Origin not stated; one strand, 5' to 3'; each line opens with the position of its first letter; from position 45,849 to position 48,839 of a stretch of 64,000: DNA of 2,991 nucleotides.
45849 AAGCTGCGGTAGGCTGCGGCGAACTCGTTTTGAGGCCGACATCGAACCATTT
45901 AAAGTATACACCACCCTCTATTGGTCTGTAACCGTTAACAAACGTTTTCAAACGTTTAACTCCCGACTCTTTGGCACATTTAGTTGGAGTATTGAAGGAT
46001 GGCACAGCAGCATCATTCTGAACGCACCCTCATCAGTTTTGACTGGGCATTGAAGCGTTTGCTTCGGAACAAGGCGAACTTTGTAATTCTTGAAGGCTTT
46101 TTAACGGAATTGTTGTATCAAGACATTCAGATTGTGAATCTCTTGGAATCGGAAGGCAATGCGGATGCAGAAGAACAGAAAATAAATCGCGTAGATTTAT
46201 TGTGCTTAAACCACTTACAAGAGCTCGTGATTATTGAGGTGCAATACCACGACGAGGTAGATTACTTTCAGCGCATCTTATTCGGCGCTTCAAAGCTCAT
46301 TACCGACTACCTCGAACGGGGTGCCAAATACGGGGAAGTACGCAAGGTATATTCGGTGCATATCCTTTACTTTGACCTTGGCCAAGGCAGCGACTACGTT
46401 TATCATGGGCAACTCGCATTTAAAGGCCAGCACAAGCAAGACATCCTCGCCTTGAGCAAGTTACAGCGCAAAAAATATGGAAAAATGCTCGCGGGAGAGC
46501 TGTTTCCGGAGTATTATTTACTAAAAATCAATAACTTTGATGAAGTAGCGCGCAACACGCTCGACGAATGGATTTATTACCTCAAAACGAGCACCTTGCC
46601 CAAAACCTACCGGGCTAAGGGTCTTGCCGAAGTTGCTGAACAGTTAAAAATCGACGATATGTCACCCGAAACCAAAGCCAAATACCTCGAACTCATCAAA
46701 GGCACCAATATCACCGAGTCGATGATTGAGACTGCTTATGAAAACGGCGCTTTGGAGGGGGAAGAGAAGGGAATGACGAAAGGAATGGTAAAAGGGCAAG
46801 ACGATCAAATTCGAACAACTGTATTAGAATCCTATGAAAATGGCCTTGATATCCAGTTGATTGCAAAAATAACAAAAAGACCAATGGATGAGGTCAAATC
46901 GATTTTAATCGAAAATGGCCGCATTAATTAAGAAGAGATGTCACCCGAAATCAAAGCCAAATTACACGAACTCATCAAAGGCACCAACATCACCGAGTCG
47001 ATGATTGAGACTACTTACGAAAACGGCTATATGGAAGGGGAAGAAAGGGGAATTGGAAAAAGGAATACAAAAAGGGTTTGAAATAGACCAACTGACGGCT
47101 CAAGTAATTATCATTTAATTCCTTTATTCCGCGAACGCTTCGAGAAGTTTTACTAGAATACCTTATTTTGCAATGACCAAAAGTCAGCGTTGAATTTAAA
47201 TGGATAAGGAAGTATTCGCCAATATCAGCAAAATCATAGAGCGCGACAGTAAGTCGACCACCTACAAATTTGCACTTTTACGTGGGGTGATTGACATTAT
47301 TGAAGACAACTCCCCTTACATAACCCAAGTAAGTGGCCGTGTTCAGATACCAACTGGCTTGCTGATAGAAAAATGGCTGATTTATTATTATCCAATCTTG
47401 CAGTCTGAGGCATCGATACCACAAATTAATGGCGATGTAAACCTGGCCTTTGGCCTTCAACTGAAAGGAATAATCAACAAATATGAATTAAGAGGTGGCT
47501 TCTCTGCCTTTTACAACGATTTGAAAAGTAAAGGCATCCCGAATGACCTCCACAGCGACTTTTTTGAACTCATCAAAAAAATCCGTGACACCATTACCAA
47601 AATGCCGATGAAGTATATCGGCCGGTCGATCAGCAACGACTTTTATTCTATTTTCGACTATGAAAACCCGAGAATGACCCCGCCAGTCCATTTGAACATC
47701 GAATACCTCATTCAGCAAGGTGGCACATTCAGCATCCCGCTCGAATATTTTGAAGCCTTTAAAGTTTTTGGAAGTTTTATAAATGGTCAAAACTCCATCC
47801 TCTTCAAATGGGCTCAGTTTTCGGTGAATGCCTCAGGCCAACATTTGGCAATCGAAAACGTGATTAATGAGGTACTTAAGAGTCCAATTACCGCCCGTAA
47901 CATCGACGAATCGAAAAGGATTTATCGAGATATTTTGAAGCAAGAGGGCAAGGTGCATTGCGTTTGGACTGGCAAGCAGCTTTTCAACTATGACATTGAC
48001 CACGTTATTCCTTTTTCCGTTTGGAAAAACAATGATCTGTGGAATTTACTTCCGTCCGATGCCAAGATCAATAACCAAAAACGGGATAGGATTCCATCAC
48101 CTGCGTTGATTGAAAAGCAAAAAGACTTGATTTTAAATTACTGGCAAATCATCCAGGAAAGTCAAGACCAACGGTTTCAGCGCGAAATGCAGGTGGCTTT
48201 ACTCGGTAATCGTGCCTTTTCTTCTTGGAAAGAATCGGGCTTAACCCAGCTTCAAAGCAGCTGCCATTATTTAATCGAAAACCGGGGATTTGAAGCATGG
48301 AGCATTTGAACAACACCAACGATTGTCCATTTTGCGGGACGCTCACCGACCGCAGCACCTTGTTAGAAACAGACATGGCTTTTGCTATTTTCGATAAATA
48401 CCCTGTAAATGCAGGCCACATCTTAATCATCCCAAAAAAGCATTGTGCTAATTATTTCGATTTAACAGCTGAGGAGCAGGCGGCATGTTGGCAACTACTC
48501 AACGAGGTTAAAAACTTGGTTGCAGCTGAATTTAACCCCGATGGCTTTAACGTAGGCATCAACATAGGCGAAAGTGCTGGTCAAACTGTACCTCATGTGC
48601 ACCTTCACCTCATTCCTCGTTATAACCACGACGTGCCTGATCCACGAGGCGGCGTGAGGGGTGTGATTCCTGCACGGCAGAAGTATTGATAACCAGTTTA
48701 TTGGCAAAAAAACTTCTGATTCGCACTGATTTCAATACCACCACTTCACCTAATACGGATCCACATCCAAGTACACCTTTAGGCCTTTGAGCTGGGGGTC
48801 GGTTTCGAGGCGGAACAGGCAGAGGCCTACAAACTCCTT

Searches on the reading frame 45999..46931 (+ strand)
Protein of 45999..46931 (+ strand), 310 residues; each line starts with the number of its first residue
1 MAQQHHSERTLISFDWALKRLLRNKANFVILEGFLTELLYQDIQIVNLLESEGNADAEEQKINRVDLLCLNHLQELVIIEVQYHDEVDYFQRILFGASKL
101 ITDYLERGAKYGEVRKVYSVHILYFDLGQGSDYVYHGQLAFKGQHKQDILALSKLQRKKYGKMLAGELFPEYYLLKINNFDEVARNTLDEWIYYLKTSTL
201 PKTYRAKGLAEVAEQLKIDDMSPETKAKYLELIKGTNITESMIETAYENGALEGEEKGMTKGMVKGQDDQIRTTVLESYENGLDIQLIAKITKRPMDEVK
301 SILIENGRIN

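Call 5: search_protein_families(library=pfam, proteins=[window:45999-46931:+], max_evalue=0.01)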
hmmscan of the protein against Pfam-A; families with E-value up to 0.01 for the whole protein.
window:45999-46931:+ (310 aa): 1 family
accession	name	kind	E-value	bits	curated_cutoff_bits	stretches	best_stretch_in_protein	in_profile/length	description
PF12784.13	PDDEXK_2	-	2e-20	73.9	27.4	1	14-237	3-220/229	PD-(D/E)XK nuclease family transposase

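Call 6: search_protein_families(library=ncbifam, proteins=[window:45999-46931:+], max_evalue=0.01)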
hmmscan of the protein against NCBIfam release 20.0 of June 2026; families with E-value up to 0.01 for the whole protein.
window:45999-46931:+ (310 aa): 1 family
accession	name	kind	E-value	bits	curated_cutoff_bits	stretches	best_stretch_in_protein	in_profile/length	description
TIGR01784.1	T_den_put_tspse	subfamily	2.6e-15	57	52.1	1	14-302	2-273/273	Rpn family recombination-promoting nuclease/putative transposase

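Call 28: find_related_loci(query=window:45999-46931:+, collection=genome_contigs, flank=4000)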
Query window:45999-46931:+ (310 aa) in genome_contigs; peptide patterns used: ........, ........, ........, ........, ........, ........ (x = any residue, [..] = any of these).
599 stretches matched a pattern (row limit reached: there are more); 111 encode a relative of the query (tblastn E <= 1e-3); the best 80 are kept; 80 distinct loci.
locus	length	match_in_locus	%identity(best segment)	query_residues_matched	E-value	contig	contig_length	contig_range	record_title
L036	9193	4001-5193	88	1-309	0e+0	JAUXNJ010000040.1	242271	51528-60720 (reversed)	MAG: Sphingobacteriaceae bacterium isolate C1_concoct.bin.73 C1_k141_56743, whole genome shotgun sequence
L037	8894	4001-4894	64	9-307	1e-125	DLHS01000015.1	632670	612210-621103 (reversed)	MAG TPA_asm: Bacteroidetes bacterium UBA7662 UBA7662_contig_454, whole genome shotgun sequence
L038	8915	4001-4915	60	1-309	3e-118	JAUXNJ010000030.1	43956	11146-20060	MAG: Sphingobacteriaceae bacterium isolate C1_concoct.bin.73 C1_k141_109555, whole genome shotgun sequence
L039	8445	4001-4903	52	9-309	2e-98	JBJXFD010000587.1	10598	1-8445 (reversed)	MAG: Saprospiraceae bacterium isolate F1F2.bin.554 k127_9944446, whole genome shotgun sequence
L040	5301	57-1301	53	9-307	4e-98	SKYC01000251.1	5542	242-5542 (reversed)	MAG: Saprospiraceae bacterium isolate CSSed162cmB_271 CSSed16-2cmB-74431, whole genome shotgun sequence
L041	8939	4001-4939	49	9-309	6e-96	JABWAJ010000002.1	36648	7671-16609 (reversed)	MAG: Saprospiraceae bacterium isolate MAG_1 scaffold_976, whole genome shotgun sequence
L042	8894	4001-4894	51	8-309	8e-95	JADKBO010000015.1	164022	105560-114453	MAG: Saprospiraceae bacterium isolate OdNE_18-Q3-R46-58_BAT3C.195 tig00008325-10-1638610, whole genome shotgun sequence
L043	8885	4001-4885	50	9-307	1e-93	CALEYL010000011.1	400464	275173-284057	MAG TPA_asm: uncultured Saprospiraceae bacterium isolate SRR6227243_bin.63_CONCOCT_v1.1_MAG genome assembly, contig: ERZ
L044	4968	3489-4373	48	4-302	5e-91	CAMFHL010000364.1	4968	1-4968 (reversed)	MAG: uncultured Arsenicibacter sp. isolate SRR9109402_bin.18_metaWRAP_v1.3_MAG genome assembly, contig: ERZ12289980.6533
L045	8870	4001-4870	50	8-309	4e-91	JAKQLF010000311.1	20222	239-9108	MAG: Bacteroidota bacterium isolate USDV_maxbin.163 k141_1202638, whole genome shotgun sequence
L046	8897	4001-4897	48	9-303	5e-89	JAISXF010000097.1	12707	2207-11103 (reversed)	MAG: Prevotellaceae bacterium isolate Nc350_bin165 k119_2113530, whole genome shotgun sequence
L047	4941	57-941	48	9-303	2e-87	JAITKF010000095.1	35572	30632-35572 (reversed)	MAG: Prevotellaceae bacterium isolate Pcl387_bin39 k119_2552167, whole genome shotgun sequence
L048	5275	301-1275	43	9-306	1e-86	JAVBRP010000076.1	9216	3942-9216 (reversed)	MAG: Bacteroidales bacterium isolate EPI_MAG_00198 c_000000056428, whole genome shotgun sequence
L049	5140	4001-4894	49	9-310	7e-85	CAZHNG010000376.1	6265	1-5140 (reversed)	MAG TPA_asm: uncultured Saprospiraceae bacterium isolate SRP141376_co5_359 genome assembly, contig: NODE_29414_length_62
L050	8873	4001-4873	48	4-302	3e-90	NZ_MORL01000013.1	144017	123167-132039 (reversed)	Arsenicibacter rosenii strain SM-1 scaffold13, whole genome shotgun sequence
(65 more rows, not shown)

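Call 42: search_solved_structures(query=window:45999-46931:+, max_evalue=10)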
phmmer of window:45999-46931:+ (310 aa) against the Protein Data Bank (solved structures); distinct sequences matched with E-value up to 10: 0.

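Call 43: search_protein_families(library=padloc, proteins=[window:45999-46931:+], max_evalue=0.01)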
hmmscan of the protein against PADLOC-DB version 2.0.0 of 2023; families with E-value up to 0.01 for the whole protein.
window:45999-46931:+ (310 aa): 0 families

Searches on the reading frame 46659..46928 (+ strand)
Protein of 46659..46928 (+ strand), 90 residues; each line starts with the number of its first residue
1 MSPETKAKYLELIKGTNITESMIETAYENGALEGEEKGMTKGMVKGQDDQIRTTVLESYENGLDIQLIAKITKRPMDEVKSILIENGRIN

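Call 33: search_protein_families(library=pfam, proteins=[window:46659-46928:+], max_evalue=10)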
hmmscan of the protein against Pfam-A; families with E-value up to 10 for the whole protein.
seq(90 aa): 2 families
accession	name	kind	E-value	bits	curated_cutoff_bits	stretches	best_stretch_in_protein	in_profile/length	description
PF22979.2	HTH_69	-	0.12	12.7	27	1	55-85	18-49/69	Winged helix-turn-helix domain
PF19575.5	HTH_58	-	0.19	12.1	23.8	1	48-87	12-51/62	Helix-turn-helix domain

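Call 34: find_homologous_proteins(query=window:46659-46928:+, max_evalue=0.001)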
Query seq(90 aa) (90 aa): 13 proteins with E <= 0.001 among 15 candidates.
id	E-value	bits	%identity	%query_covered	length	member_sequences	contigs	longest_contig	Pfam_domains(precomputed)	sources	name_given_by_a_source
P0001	2.4e-34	134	83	91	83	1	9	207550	-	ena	-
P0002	2.3e-28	115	70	98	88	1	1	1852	-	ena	-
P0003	7.1e-28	114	69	99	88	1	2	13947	-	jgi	jgi:hypothetical protein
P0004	1.4e-27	113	67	99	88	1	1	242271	-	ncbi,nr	ncbi:MAG: hypothetical protein Q8J69_09695 [Sphingobacteriaceae bacterium]|nr:hypothetical protein [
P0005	7.6e-25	104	64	99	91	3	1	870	-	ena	-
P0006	7.1e-22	95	65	98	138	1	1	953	-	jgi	jgi:hypothetical protein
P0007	4.9e-21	92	62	99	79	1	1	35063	-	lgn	-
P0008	8.0e-20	88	61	99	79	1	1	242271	-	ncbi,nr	ncbi:MAG: hypothetical protein Q8J69_09690 [Sphingobacteriaceae bacterium]|nr:hypothetical protein [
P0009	1.2e-19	87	60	99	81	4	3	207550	-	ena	-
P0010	5.9e-18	82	57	99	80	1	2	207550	-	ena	-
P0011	3.3e-16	77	60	86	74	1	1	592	-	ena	-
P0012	6.2e-14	69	73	57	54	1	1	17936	-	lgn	-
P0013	3.4e-6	45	100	30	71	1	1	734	-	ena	-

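Call 36: find_encoding_contigs(protein=P0001, flank=5000, max_places=6)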
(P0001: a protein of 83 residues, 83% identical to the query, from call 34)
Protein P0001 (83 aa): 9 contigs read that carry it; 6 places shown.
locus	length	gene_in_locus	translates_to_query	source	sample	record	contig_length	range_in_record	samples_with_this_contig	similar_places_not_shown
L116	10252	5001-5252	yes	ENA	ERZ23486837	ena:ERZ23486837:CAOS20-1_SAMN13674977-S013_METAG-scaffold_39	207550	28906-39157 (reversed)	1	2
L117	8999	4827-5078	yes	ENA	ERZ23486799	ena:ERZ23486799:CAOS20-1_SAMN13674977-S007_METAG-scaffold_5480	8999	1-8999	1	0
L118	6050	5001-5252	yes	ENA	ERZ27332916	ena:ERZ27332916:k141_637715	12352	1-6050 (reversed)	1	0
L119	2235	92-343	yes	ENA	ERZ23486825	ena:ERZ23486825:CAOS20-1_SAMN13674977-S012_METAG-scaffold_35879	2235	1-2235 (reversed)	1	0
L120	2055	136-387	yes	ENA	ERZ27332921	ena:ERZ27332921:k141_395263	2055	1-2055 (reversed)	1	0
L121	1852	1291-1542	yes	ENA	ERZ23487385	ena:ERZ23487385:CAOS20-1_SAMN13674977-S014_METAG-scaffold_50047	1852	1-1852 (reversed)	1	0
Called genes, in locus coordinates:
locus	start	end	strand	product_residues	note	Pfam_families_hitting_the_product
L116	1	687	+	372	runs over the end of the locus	-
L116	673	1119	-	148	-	PF02566:OsmC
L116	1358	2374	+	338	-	PF01963:TraB_PrgY_gumN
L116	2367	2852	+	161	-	PF04542:Sigma70_r2, PF08281:Sigma70_r4_2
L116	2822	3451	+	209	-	-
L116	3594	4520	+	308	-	PF12784:PDDEXK_2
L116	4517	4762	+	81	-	-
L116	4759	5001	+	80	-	-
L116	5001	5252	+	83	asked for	-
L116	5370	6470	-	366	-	PF18962:Por_Secre_tail (weak)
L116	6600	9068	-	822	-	PF17764:PriA_3primeBD, PF04851:ResIII, PF00270:DEAD, PF18319:Zn_ribbon_PriA, PF00271:Helicase_C, PF18074:PriA_C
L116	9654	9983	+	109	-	-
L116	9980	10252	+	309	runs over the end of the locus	PF08331:QueG_DUF1730, PF13187:Fer4_9 (faint), PF25160:LdpA_Fe-S-bd (faint), PF00037:Fer4 (faint), PF13484:Fer4_16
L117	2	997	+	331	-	?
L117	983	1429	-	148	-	PF02566:OsmC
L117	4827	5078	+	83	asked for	-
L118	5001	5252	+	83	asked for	-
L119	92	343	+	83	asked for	-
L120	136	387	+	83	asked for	-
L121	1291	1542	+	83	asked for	-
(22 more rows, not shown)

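Call 37: find_encoding_contigs(protein=P0012, flank=5000, max_places=4)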
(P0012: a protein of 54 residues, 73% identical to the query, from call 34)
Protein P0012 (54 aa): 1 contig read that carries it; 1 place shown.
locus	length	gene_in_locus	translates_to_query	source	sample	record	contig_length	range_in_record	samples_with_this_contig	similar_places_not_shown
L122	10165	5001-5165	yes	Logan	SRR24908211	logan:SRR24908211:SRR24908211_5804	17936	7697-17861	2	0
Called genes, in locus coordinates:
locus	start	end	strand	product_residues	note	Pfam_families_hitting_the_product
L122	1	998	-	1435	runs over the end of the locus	PF00873:ACR_tran, PF02321:OEP (faint)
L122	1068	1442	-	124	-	-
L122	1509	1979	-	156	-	PF14343:PrcB_C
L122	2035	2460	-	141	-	PF14343:PrcB_C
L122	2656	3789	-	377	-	PF13439:Glyco_transf_4, PF13477:Glyco_trans_4_2, PF13579:Glyco_trans_4_4, PF20706:GT4-conflict, PF00534:Glycos_transf_1, PF13692:Glyco_trans_1_4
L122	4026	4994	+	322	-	PF12784:PDDEXK_2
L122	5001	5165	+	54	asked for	-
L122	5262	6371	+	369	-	PF13395:HNH_4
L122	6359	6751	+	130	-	PF11969:DcpS_C, PF01230:HIT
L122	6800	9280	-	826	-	PF17764:PriA_3primeBD, PF04851:ResIII, PF00270:DEAD, PF18319:Zn_ribbon_PriA, PF00271:Helicase_C, PF18074:PriA_C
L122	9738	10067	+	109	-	-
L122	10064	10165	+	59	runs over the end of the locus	?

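Call 38: find_encoding_contigs(protein=P0007, flank=5000, max_places=4)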
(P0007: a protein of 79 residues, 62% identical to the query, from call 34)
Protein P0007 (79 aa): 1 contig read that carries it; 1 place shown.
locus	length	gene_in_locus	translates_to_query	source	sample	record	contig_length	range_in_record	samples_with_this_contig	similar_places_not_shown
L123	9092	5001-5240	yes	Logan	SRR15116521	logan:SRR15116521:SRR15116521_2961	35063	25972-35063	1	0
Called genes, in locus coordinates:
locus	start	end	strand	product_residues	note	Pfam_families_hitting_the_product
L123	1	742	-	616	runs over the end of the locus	PF21995:RNR-II_ins_dom (weak), PF02867:Ribonuc_red_lgC (faint)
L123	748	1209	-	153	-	PF02082:Rrf2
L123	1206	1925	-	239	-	PF04405:ScdA_N, PF01814:Hemerythrin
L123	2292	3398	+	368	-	-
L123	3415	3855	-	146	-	PF02566:OsmC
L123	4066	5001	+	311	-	PF12784:PDDEXK_2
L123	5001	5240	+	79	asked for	-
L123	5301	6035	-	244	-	-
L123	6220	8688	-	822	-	PF17764:PriA_3primeBD, PF04851:ResIII, PF00270:DEAD, PF18319:Zn_ribbon_PriA, PF00271:Helicase_C, PF18074:PriA_C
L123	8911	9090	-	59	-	?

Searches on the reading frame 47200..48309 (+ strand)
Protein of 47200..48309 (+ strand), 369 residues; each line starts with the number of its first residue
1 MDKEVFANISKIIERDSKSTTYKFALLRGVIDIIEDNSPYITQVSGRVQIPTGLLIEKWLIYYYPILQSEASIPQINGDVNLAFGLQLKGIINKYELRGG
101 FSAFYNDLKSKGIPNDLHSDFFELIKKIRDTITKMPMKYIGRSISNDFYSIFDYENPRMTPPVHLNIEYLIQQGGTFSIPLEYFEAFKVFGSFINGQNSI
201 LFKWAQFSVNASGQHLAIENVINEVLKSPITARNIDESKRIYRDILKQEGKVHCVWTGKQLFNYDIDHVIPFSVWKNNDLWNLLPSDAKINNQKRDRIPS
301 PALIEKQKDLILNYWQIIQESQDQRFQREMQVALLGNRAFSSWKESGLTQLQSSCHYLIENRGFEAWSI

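Call 5: search_protein_families(library=pfam, proteins=[window:47200-48309:+], max_evalue=0.01)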
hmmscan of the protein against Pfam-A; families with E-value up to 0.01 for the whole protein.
window:47200-48309:+ (369 aa): 1 family
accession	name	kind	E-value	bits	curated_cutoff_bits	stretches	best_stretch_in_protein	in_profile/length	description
PF13395.12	HNH_4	-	4.2e-09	36.7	22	1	260-299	12-53/54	HNH endonuclease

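Call 6: search_protein_families(library=ncbifam, proteins=[window:47200-48309:+], max_evalue=0.01)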
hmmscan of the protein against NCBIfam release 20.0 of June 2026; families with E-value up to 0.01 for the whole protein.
window:47200-48309:+ (369 aa): 2 families
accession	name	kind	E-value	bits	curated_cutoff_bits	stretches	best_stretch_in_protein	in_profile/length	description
TIGR01865.2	cas_Csn1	equivalog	3.6e-06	25.5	100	1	259-321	581-647/1070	type II CRISPR RNA-guided endonuclease Cas9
NF049971.1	CRISPR_Cas9d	exception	7.3e-06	24.9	375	1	235-335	529-631/986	type II CRISPR RNA-guided endonuclease Cas9d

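Call 43: search_protein_families(library=padloc, proteins=[window:47200-48309:+], max_evalue=0.01)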
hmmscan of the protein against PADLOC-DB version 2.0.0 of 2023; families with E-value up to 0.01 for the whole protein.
window:47200-48309:+ (369 aa): 6 families
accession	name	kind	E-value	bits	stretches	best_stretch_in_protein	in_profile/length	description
PDLC00973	Cas9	-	3.9e-07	27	1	262-320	623-678/830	CRISPR subtype II RNA-guided endonuclease Cas9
PDLC01256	Cas9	-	6.1e-07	26.6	1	237-320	497-581/711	"CAS-II-A,CAS-II-B,CAS-II-C; effector__SPE"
PDLC01460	Cas9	-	2.5e-06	24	1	246-325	494-578/901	"CAS-II-A,CAS-II-B,CAS-II-C; effector__SPE"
PDLC01580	Cas9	-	1.9e-05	20.9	1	260-318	836-890/1329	"CAS-II-A,CAS-II-B,CAS-II-C; effector__SPE"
PDLC00975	Cas9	-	0.00078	15.8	1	261-317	611-666/1120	Cas9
PDLC04262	PDC-M01B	-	0.0046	14.8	1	232-297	60-126/259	-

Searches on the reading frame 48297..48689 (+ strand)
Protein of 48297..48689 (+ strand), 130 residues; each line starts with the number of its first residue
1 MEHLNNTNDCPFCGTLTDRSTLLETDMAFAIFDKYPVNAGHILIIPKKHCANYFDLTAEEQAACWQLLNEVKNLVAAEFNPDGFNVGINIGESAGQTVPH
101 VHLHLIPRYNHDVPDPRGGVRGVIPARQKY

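Call 5: search_protein_families(library=pfam, proteins=[window:48297-48689:+], max_evalue=0.01)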
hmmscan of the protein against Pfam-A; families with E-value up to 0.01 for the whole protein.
window:48297-48689:+ (130 aa): 4 families
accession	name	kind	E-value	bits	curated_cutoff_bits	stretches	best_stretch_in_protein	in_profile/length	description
PF01230.28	HIT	-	4e-24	85.5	21.5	1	20-111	7-98/98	HIT domain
PF11969.13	DcpS_C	-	9e-13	49.1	24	1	19-106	14-100/114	Scavenger mRNA decapping enzyme C-term binding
PF19327.4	Ap4A_phos_N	-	6.8e-06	26.1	23.1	1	28-107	91-159/177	Ap4A phosphorylase N-terminal domain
PF04677.20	CwfJ_C_1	-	0.00054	20.3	21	1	25-107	32-108/122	Protein similar to CwfJ C-terminus 1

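Call 43: search_protein_families(library=padloc, proteins=[window:48297-48689:+], max_evalue=0.01)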
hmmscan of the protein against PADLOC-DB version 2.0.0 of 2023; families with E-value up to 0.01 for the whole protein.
window:48297-48689:+ (130 aa): 1 family
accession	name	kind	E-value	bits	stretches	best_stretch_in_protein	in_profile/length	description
PDLC00441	ThsC2|ThsC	-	6.3e-15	53.3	1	5-105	9-112/148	HIT family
